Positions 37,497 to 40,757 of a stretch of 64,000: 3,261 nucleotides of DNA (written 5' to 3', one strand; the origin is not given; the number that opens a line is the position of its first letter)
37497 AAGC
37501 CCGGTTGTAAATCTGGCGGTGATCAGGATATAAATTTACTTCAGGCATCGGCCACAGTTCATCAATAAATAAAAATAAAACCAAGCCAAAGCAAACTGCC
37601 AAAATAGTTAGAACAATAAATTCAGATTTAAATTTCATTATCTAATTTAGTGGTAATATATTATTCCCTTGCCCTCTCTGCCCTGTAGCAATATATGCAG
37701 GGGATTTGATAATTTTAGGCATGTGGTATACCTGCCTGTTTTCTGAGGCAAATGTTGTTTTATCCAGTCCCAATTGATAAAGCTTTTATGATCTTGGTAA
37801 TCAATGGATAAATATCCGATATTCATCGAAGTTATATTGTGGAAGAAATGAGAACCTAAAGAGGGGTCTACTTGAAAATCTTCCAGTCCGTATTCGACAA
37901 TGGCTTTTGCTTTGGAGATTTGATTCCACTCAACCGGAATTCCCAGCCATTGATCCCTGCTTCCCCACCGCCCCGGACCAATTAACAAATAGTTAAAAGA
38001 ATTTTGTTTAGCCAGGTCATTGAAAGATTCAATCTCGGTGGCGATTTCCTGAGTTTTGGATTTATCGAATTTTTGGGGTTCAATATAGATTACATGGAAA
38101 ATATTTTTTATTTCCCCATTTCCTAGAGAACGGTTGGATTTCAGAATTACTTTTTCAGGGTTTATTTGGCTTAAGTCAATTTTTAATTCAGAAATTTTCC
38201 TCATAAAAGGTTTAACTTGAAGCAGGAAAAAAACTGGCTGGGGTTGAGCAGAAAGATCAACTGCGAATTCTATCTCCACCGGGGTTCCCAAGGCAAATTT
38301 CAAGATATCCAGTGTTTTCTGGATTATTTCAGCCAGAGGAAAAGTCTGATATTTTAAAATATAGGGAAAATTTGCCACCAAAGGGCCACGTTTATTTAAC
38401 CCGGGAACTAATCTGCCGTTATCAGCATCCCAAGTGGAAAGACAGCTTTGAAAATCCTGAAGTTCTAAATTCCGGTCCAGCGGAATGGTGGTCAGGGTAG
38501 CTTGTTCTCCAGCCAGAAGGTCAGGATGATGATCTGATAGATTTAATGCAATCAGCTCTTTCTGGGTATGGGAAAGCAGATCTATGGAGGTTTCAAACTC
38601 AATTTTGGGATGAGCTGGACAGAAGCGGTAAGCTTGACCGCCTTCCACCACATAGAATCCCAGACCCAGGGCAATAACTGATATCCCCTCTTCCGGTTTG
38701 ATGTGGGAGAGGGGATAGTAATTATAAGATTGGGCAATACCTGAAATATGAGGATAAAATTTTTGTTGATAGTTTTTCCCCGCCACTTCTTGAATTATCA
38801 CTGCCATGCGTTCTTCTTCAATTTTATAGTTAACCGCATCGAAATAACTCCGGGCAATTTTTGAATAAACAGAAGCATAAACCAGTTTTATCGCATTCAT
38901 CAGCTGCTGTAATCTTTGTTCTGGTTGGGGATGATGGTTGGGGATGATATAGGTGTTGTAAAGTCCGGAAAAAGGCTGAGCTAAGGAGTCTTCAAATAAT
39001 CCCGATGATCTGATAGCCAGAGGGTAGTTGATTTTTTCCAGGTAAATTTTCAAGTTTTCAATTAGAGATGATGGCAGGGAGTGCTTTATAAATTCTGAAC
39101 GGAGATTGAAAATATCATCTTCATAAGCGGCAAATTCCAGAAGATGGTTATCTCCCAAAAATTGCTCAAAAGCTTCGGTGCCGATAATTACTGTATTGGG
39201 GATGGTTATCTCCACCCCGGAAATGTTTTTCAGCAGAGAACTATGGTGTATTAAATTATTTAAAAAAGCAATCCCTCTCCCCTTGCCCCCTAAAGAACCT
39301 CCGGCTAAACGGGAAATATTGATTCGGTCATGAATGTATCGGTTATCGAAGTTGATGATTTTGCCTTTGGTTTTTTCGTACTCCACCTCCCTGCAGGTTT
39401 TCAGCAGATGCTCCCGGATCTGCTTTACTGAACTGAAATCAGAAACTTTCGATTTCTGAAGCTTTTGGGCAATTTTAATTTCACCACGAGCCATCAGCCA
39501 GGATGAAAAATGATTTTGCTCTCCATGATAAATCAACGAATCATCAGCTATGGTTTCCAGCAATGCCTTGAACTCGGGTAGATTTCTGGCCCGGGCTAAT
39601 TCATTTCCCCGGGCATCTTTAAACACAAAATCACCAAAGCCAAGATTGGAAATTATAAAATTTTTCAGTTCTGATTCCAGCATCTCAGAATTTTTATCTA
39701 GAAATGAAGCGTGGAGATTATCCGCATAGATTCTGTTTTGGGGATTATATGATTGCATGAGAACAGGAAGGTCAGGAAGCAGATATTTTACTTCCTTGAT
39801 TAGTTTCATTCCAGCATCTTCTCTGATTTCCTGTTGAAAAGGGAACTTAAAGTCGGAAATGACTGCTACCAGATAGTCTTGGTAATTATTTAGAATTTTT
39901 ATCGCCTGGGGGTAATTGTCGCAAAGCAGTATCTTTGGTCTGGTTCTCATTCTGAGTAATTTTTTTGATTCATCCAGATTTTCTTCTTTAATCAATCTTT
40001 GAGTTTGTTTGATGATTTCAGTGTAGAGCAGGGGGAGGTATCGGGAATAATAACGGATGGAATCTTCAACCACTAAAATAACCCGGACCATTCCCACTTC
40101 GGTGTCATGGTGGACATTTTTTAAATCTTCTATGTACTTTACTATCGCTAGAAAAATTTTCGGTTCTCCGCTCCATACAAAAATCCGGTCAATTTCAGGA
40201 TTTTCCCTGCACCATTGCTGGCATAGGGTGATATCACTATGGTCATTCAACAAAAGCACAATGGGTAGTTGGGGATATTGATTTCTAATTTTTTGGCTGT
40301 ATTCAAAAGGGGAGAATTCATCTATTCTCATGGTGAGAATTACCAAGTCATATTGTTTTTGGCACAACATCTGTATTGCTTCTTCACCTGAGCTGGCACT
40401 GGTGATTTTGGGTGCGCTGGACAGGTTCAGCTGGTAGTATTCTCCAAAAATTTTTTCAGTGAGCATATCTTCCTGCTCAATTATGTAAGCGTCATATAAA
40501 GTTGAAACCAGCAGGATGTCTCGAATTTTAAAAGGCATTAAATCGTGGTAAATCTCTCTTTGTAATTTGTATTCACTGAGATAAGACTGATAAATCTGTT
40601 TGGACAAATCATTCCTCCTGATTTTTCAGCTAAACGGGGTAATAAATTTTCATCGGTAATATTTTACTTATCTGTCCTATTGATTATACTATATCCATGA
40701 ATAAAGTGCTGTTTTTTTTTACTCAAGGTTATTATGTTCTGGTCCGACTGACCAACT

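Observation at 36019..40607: Inverted two-gene module: CPBP/Abi intramembrane protease with a large ectodomain next to a REC-containing PPDK_N ATP-grasp protein with no phospho-His domain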

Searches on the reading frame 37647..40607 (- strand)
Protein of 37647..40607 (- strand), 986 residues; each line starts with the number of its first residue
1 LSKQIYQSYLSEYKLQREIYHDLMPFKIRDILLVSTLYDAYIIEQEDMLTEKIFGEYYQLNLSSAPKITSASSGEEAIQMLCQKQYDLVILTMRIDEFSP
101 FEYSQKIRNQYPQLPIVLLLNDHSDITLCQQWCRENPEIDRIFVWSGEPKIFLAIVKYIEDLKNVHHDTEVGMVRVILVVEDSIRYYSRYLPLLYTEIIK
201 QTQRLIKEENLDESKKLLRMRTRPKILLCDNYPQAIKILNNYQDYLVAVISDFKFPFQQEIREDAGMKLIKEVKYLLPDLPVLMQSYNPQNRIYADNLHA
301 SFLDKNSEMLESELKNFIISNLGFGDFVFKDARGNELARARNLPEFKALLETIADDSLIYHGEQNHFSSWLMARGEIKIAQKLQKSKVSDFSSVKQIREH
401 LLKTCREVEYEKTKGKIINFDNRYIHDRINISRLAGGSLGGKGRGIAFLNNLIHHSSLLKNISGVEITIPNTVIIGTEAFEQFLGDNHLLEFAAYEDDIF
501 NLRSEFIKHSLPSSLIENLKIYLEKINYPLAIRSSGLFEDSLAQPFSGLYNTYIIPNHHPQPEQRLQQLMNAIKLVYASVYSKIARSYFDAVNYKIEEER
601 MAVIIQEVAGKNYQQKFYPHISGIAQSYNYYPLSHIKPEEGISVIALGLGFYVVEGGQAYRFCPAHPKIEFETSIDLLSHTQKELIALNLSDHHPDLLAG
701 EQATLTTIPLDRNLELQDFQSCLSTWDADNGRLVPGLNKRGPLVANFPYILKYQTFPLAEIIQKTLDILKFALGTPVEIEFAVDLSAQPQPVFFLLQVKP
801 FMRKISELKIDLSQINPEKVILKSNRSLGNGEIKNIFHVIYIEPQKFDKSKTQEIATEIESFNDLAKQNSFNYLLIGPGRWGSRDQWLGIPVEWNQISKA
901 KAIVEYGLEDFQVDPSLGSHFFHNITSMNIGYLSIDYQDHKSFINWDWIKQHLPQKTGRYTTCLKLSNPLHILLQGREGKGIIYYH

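Call 3: search_protein_families(library=pfam, proteins=[window:37647-40607:-], max_evalue=1)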
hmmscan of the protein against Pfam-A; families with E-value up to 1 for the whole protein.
window:37647-40607:- (986 aa): 3 families
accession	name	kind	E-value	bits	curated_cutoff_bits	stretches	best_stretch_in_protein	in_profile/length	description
PF01326.24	PPDK_N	-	7.3e-30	104.8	27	1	438-807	3-315/328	Pyruvate phosphate dikinase, AMP/ATP-binding domain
PF00072.30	Response_reg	-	1.7e-09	38.3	30.2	1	61-120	19-77/111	Response regulator receiver domain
PF19027.5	DUF5752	-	9.7e-05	22.2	23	1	339-405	133-207/208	Family of unknown function (DUF5752)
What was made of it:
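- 37647..40607 (-): Gene for the 986-aa response regulator with five modules: REC1, REC2, MID, PPDK_N ATP-grasp and CTD. Pfam in call 3.
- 40113..40607 (-): REC1 (residues 1-165): aspartate-less pseudo-receiver. Pfam Response_reg covers 61-120 (call 3).
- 38187..39317 (-): PPDK_N-type ATP-grasp domain (residues 431-807). Pfam PPDK_N E 7e-30 over profile positions 3-315 of 328 (call 3).
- On PEP-utilising dikinases (PPDK/PEPS/RPH): Pfam PF01326 E 7e-30 (104.8 bits; cut-off 27) (call 3).
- On Two-component response regulators: Pfam PF00072 for REC1 (call 3).
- Pfam gives the PPDK_N, receiver and CPBP assignments (call 3).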

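Call 4: search_protein_families(library=ncbifam, proteins=[window:37647-40607:-], max_evalue=1)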
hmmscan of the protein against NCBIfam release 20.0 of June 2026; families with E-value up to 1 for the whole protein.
window:37647-40607:- (986 aa): 42 families (the best 25 are shown)
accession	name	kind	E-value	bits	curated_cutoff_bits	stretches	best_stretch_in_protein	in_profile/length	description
NF052631.1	prodigiosin_PigC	equivalog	8.5e-14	50.4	1300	1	459-608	23-167/883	prodigiosin ligase PigC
NF004881.0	PRK06241.2-2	equivalog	2.5e-11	42.6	883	1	458-609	25-181/898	phosphoenolpyruvate synthase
NF052632.1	undecylprod_RedH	equivalog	6.8e-11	40.8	1350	1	458-608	23-163/880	undecylprodigiosin ligase RedH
TIGR01418.1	PEP_synth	equivalog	2.4e-07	29.5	739.75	1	458-609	26-187/784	pyruvate, water dikinase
NF011695.0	PRK15115.1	equivalog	1.5e-06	27.3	763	1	65-124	30-88/445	two-component system response regulator GlrR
NF053512.1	nitric_RR_NosR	exception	1.9e-06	27.2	400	1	67-127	24-83/422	response regulator c-di-GMP phosphodiesterase, NosR family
NF005057.0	PRK06464.1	equivalog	4.1e-06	25.1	598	1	458-608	31-192/798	phosphoenolpyruvate synthase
NF004883.0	PRK06241.2-4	equivalog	4.5e-06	25.1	1063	1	427-610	20-199/928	phosphoenolpyruvate synthase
NF041946.1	LuxO_transreg_Vib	equivalog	2.4e-05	23.3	800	1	67-126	22-80/463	quorum-sensing sigma-54 dependent transcriptional regulator LuxO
NF033120.0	vanR_FM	exception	0.00013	21.7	460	1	67-126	29-87/231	vancomycin resistance response regulator transcription factor, VanR-F/VanR-M family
NF008296.0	PRK11083.1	equivalog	0.00022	20.7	273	1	41-125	7-86/228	two-component system response regulator CreB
NF052313.1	T9SS_RR_PorX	equivalog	0.00023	20.1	300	1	67-120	26-79/513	T9SS response regulator signal transducer PorX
TIGR01818.1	ntrC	equivalog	0.00026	19.9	558.6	1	67-126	24-82/463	nitrogen regulation protein NR(I)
NF053854.1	RespRegPhoBBctds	equivalog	0.00027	20.4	270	1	58-119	14-77/225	two-component system response regulator PhoB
NF008302.0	PRK11091.1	equivalog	0.00036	18.9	838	1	67-117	551-604/779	aerobic respiration two-component sensor histidine kinase ArcB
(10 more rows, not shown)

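Call 5: search_protein_families(library=padloc, proteins=[window:37647-40607:-], max_evalue=1)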
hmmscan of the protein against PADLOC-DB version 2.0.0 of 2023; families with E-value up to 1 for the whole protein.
window:37647-40607:- (986 aa): 1 family
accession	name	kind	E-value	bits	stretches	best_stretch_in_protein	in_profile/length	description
PDLC04725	PDC-M60B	-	0.0072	14.2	1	41-97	7-61/158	-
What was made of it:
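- On Known anti-phage defence systems (PADLOC-DB): The large protein has only a weak receiver-region hit, E 0.007, to PDC-M60B (call 5).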

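Call 6: find_homologous_proteins(query=window:37647-40607:-)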
Query window:37647-40607:- (986 aa): 6055 proteins with E <= 0.001 among 8000 candidates; the best 120 are listed.
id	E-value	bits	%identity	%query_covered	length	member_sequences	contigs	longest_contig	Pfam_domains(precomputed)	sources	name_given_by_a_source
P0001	0.0e+0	2061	91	100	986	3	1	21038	PF01326.25,PF00072.31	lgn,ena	-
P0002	0.0e+0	1361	60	99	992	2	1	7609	PF01326.25,PF00072.31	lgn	-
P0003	0.0e+0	1157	54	99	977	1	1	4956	PF01326.25,PF00072.31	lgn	-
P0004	0.0e+0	1150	51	99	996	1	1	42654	PF01326.25,PF00072.31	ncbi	-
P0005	0.0e+0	1149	51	99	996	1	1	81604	PF01326.25,PF00072.31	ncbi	-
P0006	0.0e+0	1147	51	100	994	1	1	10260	PF19027.6,PF01326.25,PF00072.31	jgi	jgi:CheY-like chemotaxis protein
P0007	0.0e+0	1147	51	100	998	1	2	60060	PF01326.25,PF00072.31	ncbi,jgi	-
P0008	0.0e+0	1145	51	99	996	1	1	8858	PF01326.25,PF00072.31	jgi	jgi:CheY-like chemotaxis protein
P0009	0.0e+0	1144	52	100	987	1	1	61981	PF01326.25,PF00072.31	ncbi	-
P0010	0.0e+0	1143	51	99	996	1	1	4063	PF01326.25,PF00072.31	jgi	jgi:CheY-like chemotaxis protein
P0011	0.0e+0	1142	51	100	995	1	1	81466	PF01326.25,PF00072.31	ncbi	-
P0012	0.0e+0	1142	51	99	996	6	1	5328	PF01326.25,PF00072.31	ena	-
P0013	0.0e+0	1141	52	100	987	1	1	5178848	PF19027.6,PF01326.25,PF00072.31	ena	-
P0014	0.0e+0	1140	51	99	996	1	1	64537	PF01326.25,PF00072.31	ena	-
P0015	0.0e+0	1138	51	99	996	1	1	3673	PF01326.25,PF00072.31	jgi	-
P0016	0.0e+0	1138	51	99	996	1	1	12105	PF01326.25,PF00072.31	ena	-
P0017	0.0e+0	1138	51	99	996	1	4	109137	PF01326.25,PF00072.31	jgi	-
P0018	0.0e+0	1138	51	99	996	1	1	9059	PF01326.25,PF00072.31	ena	-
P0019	0.0e+0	1137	50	100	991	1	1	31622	PF01326.25,PF00072.31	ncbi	-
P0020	0.0e+0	1136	51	99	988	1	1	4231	PF01326.25,PF00072.31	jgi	jgi:CheY-like chemotaxis protein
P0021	0.0e+0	1135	51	99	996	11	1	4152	PF01326.25,PF00072.31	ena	-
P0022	0.0e+0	1133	51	99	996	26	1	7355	PF01326.25,PF00072.31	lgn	-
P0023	0.0e+0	1131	51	100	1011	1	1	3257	PF01326.25,PF00072.31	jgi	jgi:CheY-like chemotaxis protein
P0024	0.0e+0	1131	50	99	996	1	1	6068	PF01326.25,PF00072.31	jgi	jgi:CheY-like chemotaxis protein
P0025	0.0e+0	1130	51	99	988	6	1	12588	PF01326.25,PF00072.31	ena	-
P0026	0.0e+0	1130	51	100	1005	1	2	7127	PF01326.25,PF00072.31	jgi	jgi:CheY-like chemotaxis protein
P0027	0.0e+0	1129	51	100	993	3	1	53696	PF01326.25,PF00072.31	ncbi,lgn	-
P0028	0.0e+0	1126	51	99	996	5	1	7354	PF01326.25,PF00072.31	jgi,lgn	jgi:CheY-like chemotaxis protein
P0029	0.0e+0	1125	50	99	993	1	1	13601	PF01326.25,PF00072.31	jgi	jgi:CheY-like chemotaxis protein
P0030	0.0e+0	1125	51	99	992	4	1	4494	PF19027.6,PF01326.25,PF00072.31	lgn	-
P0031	0.0e+0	1123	50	100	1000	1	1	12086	PF01326.25,PF00072.31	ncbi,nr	ncbi:MAG: hypothetical protein JXB06_14180 [Spirochaetales bacterium]|nr:hypothetical protein [Spiro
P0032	0.0e+0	1122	50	100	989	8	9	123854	PF01326.25,PF00072.31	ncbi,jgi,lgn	-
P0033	0.0e+0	1121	50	100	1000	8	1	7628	PF01326.25,PF00072.31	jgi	jgi:CheY-like chemotaxis protein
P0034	0.0e+0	1121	49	100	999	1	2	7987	PF01326.25,PF00072.31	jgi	-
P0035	0.0e+0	1120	50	100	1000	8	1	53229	PF01326.25,PF00072.31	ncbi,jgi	-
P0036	0.0e+0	1120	49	100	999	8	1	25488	PF01326.25,PF00072.31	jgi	jgi:CheY-like chemotaxis protein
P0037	0.0e+0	1120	50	100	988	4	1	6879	PF01326.25,PF00072.31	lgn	-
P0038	0.0e+0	1119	50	100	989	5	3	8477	PF01326.25,PF00072.31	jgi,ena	-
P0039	0.0e+0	1118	50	99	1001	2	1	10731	PF01326.25,PF00072.31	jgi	jgi:CheY-like chemotaxis protein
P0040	0.0e+0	1118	51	99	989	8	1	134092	PF01326.25,PF00072.31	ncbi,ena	-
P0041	0.0e+0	1117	50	99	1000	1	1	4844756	PF19027.6,PF01326.25,PF00072.31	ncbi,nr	ncbi:MAG: phosphoenolpyruvate synthase [Spirochaetaceae bacterium]|nr:MAG: phosphoenolpyruvate synth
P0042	0.0e+0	1117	50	100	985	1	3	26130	PF01326.25,PF00072.31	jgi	jgi:CheY-like chemotaxis protein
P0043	0.0e+0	1116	51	100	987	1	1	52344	PF01326.25,PF00072.31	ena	-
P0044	0.0e+0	1115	51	100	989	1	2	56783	PF01326.25,PF00072.31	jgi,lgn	jgi:CheY-like chemotaxis protein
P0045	0.0e+0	1115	50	100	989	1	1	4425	PF01326.25,PF00072.31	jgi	jgi:CheY-like chemotaxis protein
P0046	0.0e+0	1114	50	99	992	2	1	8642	PF01326.25,PF00072.31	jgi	jgi:CheY-like chemotaxis protein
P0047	0.0e+0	1112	50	100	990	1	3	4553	PF19027.6,PF01326.25,PF00072.31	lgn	-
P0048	0.0e+0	1111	49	99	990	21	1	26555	PF01326.25,PF00072.31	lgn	-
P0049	0.0e+0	1108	51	99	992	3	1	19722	PF01326.25,PF00072.31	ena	-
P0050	0.0e+0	1108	50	99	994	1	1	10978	PF19027.6,PF01326.25,PF00072.31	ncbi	-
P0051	0.0e+0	1107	49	99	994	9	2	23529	PF01326.25,PF00072.31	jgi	jgi:CheY-like chemotaxis protein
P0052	0.0e+0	1107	49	100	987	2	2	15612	PF01326.25,PF00072.31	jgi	jgi:CheY-like chemotaxis protein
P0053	0.0e+0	1106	49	100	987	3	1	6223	PF19027.6,PF01326.25,PF00072.31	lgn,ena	-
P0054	0.0e+0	1105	49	100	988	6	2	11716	PF01326.25,PF00072.31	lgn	-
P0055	0.0e+0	1104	50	99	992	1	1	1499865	PF01326.25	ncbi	-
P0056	0.0e+0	1103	50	99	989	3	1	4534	PF01326.25,PF00072.31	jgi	-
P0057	0.0e+0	1103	49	100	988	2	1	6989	PF01326.25,PF00072.31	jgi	jgi:CheY-like chemotaxis protein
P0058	0.0e+0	1102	49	100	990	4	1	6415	PF19027.6,PF01326.25,PF00072.31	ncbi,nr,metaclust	ncbi:MAG: hypothetical protein APR63_07900 [Desulfuromonas sp. SDB]|nr:MAG: hypothetical protein APR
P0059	0.0e+0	1102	49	100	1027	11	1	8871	PF01326.25,PF00072.31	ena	-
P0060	0.0e+0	1101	51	97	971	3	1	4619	PF01326.25,PF00072.31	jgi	jgi:CheY-like chemotaxis protein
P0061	0.0e+0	1101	50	99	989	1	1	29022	PF01326.25,PF00072.31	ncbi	-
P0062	0.0e+0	1101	49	99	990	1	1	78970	PF01326.25,PF00072.31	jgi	jgi:CheY-like chemotaxis protein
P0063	0.0e+0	1100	51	99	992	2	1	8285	PF01326.25,PF00072.31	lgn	-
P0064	0.0e+0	1099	49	99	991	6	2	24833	PF01326.25,PF00072.31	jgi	jgi:CheY-like chemotaxis protein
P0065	0.0e+0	1099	48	100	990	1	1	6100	PF01326.25,PF00072.31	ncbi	-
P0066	0.0e+0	1099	50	99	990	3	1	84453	PF01326.25,PF00072.31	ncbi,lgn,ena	-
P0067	0.0e+0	1098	49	99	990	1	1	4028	PF19027.6,PF01326.25,PF00072.31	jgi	jgi:CheY-like chemotaxis protein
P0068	0.0e+0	1096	49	100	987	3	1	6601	PF01326.25,PF00072.31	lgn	-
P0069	0.0e+0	1096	49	99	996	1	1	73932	PF01326.25,PF00072.31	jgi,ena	-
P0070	0.0e+0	1096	49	100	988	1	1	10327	PF01326.25,PF00072.31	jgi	jgi:CheY-like chemotaxis protein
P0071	0.0e+0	1095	49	100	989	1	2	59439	PF01326.25,PF00072.31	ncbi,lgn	-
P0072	0.0e+0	1094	49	100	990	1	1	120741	PF19027.6,PF01326.25,PF00072.31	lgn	-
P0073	0.0e+0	1094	50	100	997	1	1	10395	PF01326.25,PF00072.31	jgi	jgi:CheY-like chemotaxis protein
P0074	0.0e+0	1093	49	100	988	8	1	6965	PF01326.25,PF00072.31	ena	-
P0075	0.0e+0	1093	49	98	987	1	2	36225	PF01326.25,PF00072.31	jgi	jgi:CheY-like chemotaxis protein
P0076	0.0e+0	1093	49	98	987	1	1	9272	PF01326.25,PF00072.31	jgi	jgi:CheY-like chemotaxis protein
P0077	0.0e+0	1091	50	99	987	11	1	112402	PF01326.25,PF00072.31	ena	-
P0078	0.0e+0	1091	49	100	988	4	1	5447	PF01326.25,PF00072.31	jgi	jgi:CheY-like chemotaxis protein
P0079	0.0e+0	1090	51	99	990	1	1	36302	PF19027.6,PF01326.25,PF00072.31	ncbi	-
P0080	0.0e+0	1090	50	99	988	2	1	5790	PF01326.25,PF00072.31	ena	-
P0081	0.0e+0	1089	49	99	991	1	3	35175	PF01326.25,PF00072.31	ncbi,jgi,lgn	jgi:hypothetical protein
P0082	0.0e+0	1089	49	100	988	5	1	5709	PF01326.25,PF00072.31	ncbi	-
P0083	0.0e+0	1087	50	100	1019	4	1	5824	PF01326.25,PF00072.31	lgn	-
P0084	0.0e+0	1086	50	99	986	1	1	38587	PF01326.25,PF00072.31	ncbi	-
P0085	0.0e+0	1086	47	100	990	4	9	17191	PF01326.25,PF00072.31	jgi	jgi:CheY-like chemotaxis protein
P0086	0.0e+0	1086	50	99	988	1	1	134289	PF01326.25,PF00072.31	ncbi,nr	ncbi:MAG: hypothetical protein HQM09_04535 [Candidatus Riflebacteria bacterium]|nr:hypothetical prot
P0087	0.0e+0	1084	50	99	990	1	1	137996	PF01326.25,PF00072.31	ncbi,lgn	ncbi:MAG: PEP/pyruvate-binding domain-containing protein [Candidatus Ozemobacteraceae bacterium]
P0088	0.0e+0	1083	49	100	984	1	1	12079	PF19027.6,PF01326.25,PF00072.31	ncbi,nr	ncbi:pyruvate, phosphate dikinase [candidate division WOR-3 bacterium]|nr:pyruvate, phosphate dikina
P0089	0.0e+0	1083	50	98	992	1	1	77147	PF01326.25,PF00072.31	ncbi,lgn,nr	ncbi:hypothetical protein JXA40_01920 [bacterium]|nr:hypothetical protein [candidate division CSSED1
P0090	0.0e+0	1082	49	99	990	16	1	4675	PF01326.25,PF00072.31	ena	-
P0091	0.0e+0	1082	48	100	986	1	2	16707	PF01326.25,PF00072.31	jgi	jgi:CheY-like chemotaxis protein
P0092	0.0e+0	1082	49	100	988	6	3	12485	PF01326.25,PF00072.31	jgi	jgi:CheY-like chemotaxis protein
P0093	0.0e+0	1081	49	99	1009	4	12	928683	PF19027.6,PF01326.25,PF00072.31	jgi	jgi:CheY-like chemotaxis protein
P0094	0.0e+0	1081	49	98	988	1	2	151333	PF01326.25,PF00072.31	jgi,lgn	jgi:CheY-like chemotaxis protein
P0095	0.0e+0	1080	49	100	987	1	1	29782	PF01326.25,PF00072.31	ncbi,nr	ncbi:MAG: hypothetical protein JXB45_11500 [Candidatus Krumholzibacteriota bacterium]|nr:hypothetica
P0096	0.0e+0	1080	49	100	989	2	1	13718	PF01326.25,PF00072.31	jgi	jgi:CheY-like chemotaxis protein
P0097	0.0e+0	1080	48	100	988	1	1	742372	PF01326.25,PF00072.31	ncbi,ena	-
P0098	0.0e+0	1080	49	99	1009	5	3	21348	PF19027.6,PF01326.25,PF00072.31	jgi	jgi:CheY-like chemotaxis protein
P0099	0.0e+0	1079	48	100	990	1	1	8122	PF01326.25,PF00072.31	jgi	jgi:CheY-like chemotaxis protein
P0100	0.0e+0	1079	49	100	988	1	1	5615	PF01326.25,PF00072.31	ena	-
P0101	0.0e+0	1079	49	99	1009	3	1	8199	PF19027.6,PF01326.25,PF00072.31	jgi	jgi:CheY-like chemotaxis protein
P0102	0.0e+0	1079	50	97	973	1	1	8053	PF01326.25,PF00072.31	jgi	jgi:CheY-like chemotaxis protein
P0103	0.0e+0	1078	48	100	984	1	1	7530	PF01326.25,PF00072.31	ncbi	-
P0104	0.0e+0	1078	50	99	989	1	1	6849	PF19027.6,PF01326.25,PF00072.31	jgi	jgi:CheY-like chemotaxis protein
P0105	0.0e+0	1078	49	100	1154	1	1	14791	PF19027.6,PF01326.25,PF00072.31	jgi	-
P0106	0.0e+0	1078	50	99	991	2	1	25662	PF01326.25,PF00072.31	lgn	-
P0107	0.0e+0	1078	49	100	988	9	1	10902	PF01326.25,PF00072.31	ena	-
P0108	0.0e+0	1076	49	98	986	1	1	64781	PF01326.25,PF00072.31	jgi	jgi:CheY-like chemotaxis protein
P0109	0.0e+0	1076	50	99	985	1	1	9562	PF19027.6,PF01326.25,PF00072.31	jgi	-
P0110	0.0e+0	1076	48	100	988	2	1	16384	PF01326.25,PF00072.31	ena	-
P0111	0.0e+0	1073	48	99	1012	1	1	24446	PF01326.25,PF00072.31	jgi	jgi:CheY-like chemotaxis protein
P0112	0.0e+0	1073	49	100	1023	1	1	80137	PF01326.25,PF00072.31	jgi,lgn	jgi:CheY-like chemotaxis protein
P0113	0.0e+0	1073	49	100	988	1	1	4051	PF01326.25,PF00072.31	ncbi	-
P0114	0.0e+0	1072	50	100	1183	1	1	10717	PF01326.25,PF00072.31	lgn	-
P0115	0.0e+0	1071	49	100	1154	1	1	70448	PF19027.6,PF01326.25,PF00072.31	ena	-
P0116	0.0e+0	1070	48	100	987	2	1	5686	PF01326.25,PF00072.31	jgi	jgi:CheY-like chemotaxis protein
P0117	0.0e+0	1070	49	100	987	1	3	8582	PF19027.6,PF01326.25,PF00072.31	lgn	-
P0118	0.0e+0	1070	47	100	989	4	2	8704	PF01326.25,PF00072.31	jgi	jgi:CheY-like chemotaxis protein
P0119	0.0e+0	1070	48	99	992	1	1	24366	PF19027.6,PF01326.25,PF00072.31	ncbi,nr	ncbi:hypothetical protein JW979_03850 [bacterium]|nr:hypothetical protein [candidate division CSSED1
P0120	0.0e+0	1070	48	100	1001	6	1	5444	PF01326.25,PF00072.31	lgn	-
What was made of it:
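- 37647..40607 (-): More than 6000 homologues of about 990 aa (call 6).
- More than 6000 hits, about 50% identical across many phyla (call 6).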
